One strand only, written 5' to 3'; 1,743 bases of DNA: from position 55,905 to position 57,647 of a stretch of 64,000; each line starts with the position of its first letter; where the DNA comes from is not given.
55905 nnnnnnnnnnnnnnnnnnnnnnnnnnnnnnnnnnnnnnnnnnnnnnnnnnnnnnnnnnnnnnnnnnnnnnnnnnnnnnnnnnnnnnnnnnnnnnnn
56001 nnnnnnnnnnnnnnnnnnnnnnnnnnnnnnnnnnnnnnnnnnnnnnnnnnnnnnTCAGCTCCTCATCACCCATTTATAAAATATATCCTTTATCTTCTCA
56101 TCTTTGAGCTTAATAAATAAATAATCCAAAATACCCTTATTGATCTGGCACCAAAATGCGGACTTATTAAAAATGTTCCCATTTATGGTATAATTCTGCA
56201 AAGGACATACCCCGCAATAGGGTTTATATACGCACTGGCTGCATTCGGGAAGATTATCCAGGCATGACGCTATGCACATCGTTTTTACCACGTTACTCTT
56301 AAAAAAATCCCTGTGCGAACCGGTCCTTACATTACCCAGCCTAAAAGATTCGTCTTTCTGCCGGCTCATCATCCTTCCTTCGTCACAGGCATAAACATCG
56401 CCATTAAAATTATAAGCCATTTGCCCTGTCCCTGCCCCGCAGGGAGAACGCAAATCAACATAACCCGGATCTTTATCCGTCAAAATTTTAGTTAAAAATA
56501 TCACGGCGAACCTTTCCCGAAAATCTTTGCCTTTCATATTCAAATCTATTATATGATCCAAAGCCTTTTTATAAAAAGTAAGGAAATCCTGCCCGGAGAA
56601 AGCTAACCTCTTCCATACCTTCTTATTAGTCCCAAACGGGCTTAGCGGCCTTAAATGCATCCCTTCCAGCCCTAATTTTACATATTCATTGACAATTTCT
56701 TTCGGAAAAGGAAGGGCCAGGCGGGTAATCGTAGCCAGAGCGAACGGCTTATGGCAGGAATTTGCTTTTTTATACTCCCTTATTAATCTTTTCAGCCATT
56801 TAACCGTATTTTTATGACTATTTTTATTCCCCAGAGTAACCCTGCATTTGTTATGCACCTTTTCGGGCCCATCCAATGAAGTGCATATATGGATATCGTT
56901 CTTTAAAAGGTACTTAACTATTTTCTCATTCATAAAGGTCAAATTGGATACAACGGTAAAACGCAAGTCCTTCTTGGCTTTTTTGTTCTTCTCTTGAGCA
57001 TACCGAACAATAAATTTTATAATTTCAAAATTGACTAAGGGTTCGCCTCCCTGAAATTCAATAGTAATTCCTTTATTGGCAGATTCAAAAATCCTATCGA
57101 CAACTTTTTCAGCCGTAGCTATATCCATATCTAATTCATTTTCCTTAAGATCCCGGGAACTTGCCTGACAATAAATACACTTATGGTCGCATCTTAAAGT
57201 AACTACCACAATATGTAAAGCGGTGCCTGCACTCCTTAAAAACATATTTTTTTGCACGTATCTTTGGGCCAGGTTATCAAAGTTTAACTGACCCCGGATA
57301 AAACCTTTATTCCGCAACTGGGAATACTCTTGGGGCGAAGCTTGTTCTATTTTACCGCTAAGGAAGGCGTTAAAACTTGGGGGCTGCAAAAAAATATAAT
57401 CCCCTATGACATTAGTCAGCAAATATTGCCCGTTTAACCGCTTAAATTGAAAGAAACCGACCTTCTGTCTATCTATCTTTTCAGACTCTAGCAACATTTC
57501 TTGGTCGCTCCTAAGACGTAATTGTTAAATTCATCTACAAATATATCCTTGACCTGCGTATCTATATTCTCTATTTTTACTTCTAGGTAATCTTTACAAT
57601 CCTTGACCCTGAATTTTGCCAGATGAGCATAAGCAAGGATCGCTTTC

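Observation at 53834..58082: His-Xaa-Ser (Hxs)-like module: His/Ser triplet-repeat peptide flanked by paired rSAM/SPASM maturases and small accessory ORFs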

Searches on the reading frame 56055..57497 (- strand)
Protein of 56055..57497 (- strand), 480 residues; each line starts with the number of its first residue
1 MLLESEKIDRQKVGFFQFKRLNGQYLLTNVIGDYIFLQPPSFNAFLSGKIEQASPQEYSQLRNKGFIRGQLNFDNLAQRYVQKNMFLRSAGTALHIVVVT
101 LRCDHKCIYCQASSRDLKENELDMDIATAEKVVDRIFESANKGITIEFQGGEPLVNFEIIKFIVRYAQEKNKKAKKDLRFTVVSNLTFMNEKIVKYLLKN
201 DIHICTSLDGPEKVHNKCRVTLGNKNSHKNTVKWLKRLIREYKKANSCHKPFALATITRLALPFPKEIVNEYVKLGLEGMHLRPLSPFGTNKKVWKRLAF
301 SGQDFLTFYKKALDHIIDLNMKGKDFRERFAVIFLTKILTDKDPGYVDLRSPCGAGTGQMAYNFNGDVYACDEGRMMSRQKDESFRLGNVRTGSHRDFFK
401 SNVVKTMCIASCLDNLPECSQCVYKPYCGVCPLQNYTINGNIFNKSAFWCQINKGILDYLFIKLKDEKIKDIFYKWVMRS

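Call 6: search_protein_families(library=ncbifam, max_evalue=0.01, proteins=[window:56055-57497:-])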
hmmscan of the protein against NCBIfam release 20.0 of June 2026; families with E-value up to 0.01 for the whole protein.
window:56055-57497:- (480 aa): 68 families (the best 25 are shown)
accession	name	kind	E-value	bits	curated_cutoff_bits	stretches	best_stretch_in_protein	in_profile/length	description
TIGR03978.1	rSAM_paired_1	equivalog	9.8e-152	505.9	370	1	15-477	3-466/466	His-Xaa-Ser system radical SAM maturase HxsB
NF047865.1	rSAM_PapB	equivalog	1.6e-42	145.9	340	1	97-442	7-327/330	PapB family radical SAM/SPASM ranthipeptide maturase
NF040492.1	not_ScfB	exception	3.3e-41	141.6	855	1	57-459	64-443/450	ScfB-related radical SAM/SPASM orphan maturase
TIGR03974.1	rSAM_six_Cys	equivalog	2.9e-40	138.5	425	1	59-455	67-440/451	thioether cross-link-forming SCIFF peptide maturase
TIGR04064.1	rSAM_nif11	equivalog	4.9e-34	117.8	518.7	1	91-454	76-423/459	nif11-like peptide radical SAM maturase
TIGR04068.1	rSAM_ocin_clost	equivalog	3.1e-32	112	500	1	53-244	45-238/462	Cys-rich peptide radical SAM maturase CcpM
TIGR03906.1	quino_hemo_SAM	equivalog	6.9e-30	104.1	453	2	93-244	92-247/467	quinohemoprotein amine dehydrogenase maturation protein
TIGR03942.1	sulfatase_rSAM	equivalog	1.6e-29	103.1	349.45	1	99-453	7-346/363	anaerobic sulfatase maturase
TIGR04115.1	rSAM_Cxxx_rpt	equivalog_domain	3.2e-28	99.2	350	1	98-454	7-350/359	radical SAM peptide maturase, CXXX-repeat target family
NF035951.1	rSAM_RumMC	equivalog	4.4e-27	94.9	720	1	96-245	115-266/510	RumMC family radical SAM sactipeptide maturase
TIGR04163.1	rSAM_cobopep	equivalog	1.6e-21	76.6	375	1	100-466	71-421/428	peptide-modifying radical SAM enzyme CbpB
NF010321.0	PRK13758.1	equivalog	5.7e-21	75.1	441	1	100-464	12-362/370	anaerobic sulfatase-maturase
NF038170.1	lachnocin_rSAM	equivalog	1.3e-20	73.7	550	1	97-241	80-226/440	lachnocin radical SAM maturase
NF041298.1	rSAM_mat_DynA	equivalog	1.8e-20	73.3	450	1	96-463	4-352/356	dynobactin maturation radical SAM/SPASM protein DynA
NF038107.1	rSAM_NF038107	equivalog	2.2e-20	72.9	600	1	28-243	21-238/444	Cys-every-fifth radical SAM/SPASM peptide maturase CefB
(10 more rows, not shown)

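Call 14: find_encoding_contigs(protein=window:56055-57497:-, flank=10000, max_places=6)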
Protein window:56055-57497:- (480 aa): 1 contig read that carries it; 1 place shown.
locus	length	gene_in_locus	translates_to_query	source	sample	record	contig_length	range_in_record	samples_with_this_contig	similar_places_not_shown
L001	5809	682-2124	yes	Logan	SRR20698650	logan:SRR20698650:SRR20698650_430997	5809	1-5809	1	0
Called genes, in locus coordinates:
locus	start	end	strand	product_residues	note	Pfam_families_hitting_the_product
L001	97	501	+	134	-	PF27806:HxsD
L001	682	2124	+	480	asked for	PF13353:Fer4_12, PF04055:Radical_SAM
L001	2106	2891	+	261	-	-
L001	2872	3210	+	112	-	-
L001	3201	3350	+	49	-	PF04055:Radical_SAM (weak)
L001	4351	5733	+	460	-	PF04055:Radical_SAM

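Call 24: search_protein_families(library=pfam, max_evalue=0.01, proteins=[window:56055-57497:-])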
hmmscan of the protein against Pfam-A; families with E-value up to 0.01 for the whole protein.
window:56055-57497:- (480 aa): 3 families
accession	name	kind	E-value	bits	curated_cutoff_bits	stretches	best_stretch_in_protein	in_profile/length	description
PF04055.27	Radical_SAM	-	3.9e-15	56.9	29.5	1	97-240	1-142/166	Radical SAM superfamily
PF13353.11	Fer4_12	-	1.9e-09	38.4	22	1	94-206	6-115/137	4Fe-4S single cluster domain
PF13186.11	SPASM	-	9.4e-05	23.1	21.5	1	353-422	1-66/67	Iron-sulfur cluster-binding domain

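Call 34: search_dna_similar(query=window:56055-57497:-, collection=plasmids, mode=protein, max_rows=10, max_evalue=1e-10)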
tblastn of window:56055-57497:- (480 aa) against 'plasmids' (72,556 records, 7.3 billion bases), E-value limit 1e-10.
Records with a match: 495; places in all: 500; records where one place covers at least 80% of the query: 394.
Best place of each record, by identity: <60% 495.
By first word of the organism name: Klebsiella 318; Rhizobium 33; Bacillus 32; Agrobacterium 26; Paracoccus 9; Sinorhizobium 8; Escherichia 7; Mesorhizobium 4; Novosphingobium 4; Clostridium 4; and 34 more.
By predicted mobility (MOB-suite, as given by PLSDB): conjugative 352; non-mobilizable 134; mobilizable 9.
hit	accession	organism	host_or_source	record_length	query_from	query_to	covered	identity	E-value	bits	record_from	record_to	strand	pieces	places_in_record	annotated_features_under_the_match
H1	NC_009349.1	Aeromonas salmonicida subsp. salmonicida A449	-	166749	16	479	97%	38.7%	2e-99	334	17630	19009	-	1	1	hxsB: His-Xaa-Ser system radical SAM maturase HxsB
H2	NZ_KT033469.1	Aeromonas salmonicida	-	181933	16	479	97%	38.7%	2e-99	334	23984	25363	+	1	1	hxsB: His-Xaa-Ser system radical SAM maturase HxsB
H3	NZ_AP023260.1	Mesorhizobium sp. L-2-11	Lotus japonicus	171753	16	477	96%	37.4%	2e-88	303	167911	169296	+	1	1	hxsB: His-Xaa-Ser system radical SAM maturase HxsB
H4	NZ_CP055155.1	Adhaeribacter swui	Cell culture,Mud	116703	16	477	96%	37.4%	3e-87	299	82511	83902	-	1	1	hxsB: His-Xaa-Ser system radical SAM maturase HxsB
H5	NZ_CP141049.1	Microvirga lotononidis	-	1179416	16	477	96%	37.4%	2e-91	311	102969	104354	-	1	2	none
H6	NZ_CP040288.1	Nostoc sp. C057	Phaeoceros,pure culture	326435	16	477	96%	37.3%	7e-91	310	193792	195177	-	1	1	hxsB: His-Xaa-Ser system radical SAM maturase HxsB | hxsC: His-Xaa-Ser system radical SAM maturase HxsC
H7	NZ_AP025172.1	Cupriavidus sp. P-10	-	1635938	16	479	97%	36.7%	3e-96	325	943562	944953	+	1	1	none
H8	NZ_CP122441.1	Mesorhizobium sp. WSM4875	Cicer arietinum kabuli,cell culture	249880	9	477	98%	36.3%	7e-90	306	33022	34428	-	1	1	hxsB: His-Xaa-Ser system radical SAM maturase HxsB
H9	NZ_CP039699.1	Novosphingobium sp. EMRT-2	cell,freshwater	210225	22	479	95%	36.6%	1e-88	303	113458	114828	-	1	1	hxsB: His-Xaa-Ser system radical SAM maturase HxsB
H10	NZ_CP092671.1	Leptospira interrogans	Homo sapiens,blood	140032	16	477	96%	36.2%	4e-91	310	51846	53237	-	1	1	hxsB: His-Xaa-Ser system radical SAM maturase HxsB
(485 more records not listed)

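Call 35: get_annotated_region(hit=H1, flank=4000)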
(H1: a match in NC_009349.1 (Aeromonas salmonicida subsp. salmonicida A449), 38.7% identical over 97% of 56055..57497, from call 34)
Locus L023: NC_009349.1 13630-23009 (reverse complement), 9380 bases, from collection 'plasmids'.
description: Aeromonas salmonicida subsp. salmonicida A449 plasmid 4, complete sequence
organism: Aeromonas salmonicida subsp. salmonicida A449 (NCBI taxid 382245)
taxonomy: Bacteria; Pseudomonadota; Gammaproteobacteria; Aeromonadales; Aeromonadaceae; Aeromonas; Aeromonas salmonicida; Aeromonas salmonicida subsp. salmonicida A449
host: -; source: -; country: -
typing (MOB-suite, as given by PLSDB): conjugative; replicon rep_cluster_71; relaxase MOBH,MOBH; mating-pair formation MPF_F
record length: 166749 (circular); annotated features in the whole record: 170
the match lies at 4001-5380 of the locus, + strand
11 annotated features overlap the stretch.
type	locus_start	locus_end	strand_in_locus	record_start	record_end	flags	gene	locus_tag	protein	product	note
CDS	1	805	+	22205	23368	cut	-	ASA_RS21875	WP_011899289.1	KorB domain-containing protein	-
CDS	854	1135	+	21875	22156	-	-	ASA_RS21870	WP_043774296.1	helix-turn-helix domain-containing protein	-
CDS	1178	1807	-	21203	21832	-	-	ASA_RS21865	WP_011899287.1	type I restriction endonuclease subunit M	-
CDS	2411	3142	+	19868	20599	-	-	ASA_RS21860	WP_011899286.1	hypothetical protein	-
CDS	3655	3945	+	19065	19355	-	hxsD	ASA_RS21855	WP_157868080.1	His-Xaa-Ser system protein HxsD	-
CDS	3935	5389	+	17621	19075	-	hxsB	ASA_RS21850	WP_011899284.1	His-Xaa-Ser system radical SAM maturase HxsB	-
CDS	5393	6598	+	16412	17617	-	hxsC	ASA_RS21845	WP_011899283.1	His-Xaa-Ser system radical SAM maturase HxsC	-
CDS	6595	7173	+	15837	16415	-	hxsA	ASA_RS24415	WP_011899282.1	His-Xaa-Ser repeat protein HxsA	-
CDS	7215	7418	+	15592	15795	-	-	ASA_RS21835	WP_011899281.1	DUF5334 family protein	-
CDS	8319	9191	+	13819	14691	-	-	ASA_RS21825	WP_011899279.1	TnsA endonuclease N-terminal domain-containing protein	-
CDS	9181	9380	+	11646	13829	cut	-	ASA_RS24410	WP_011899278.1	hypothetical protein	-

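Call 66: search_protein_families(library=padloc, max_evalue=0.001, proteins=[window:56055-57497:-, L023:5393-6598:+])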
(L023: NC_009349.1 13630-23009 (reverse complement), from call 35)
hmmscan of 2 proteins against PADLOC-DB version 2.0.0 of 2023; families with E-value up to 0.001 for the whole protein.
window:56055-57497:- (480 aa): 2 families
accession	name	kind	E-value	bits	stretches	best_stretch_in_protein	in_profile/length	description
PDLC02903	pVip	-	3.6e-10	37.8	1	99-242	6-132/257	Viperins not associated with kinases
PDLC02904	pVip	-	8.4e-09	33.3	1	99-245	9-139/262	Viperins associated with kinases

L023:5393-6598:+ (401 aa): 0 families
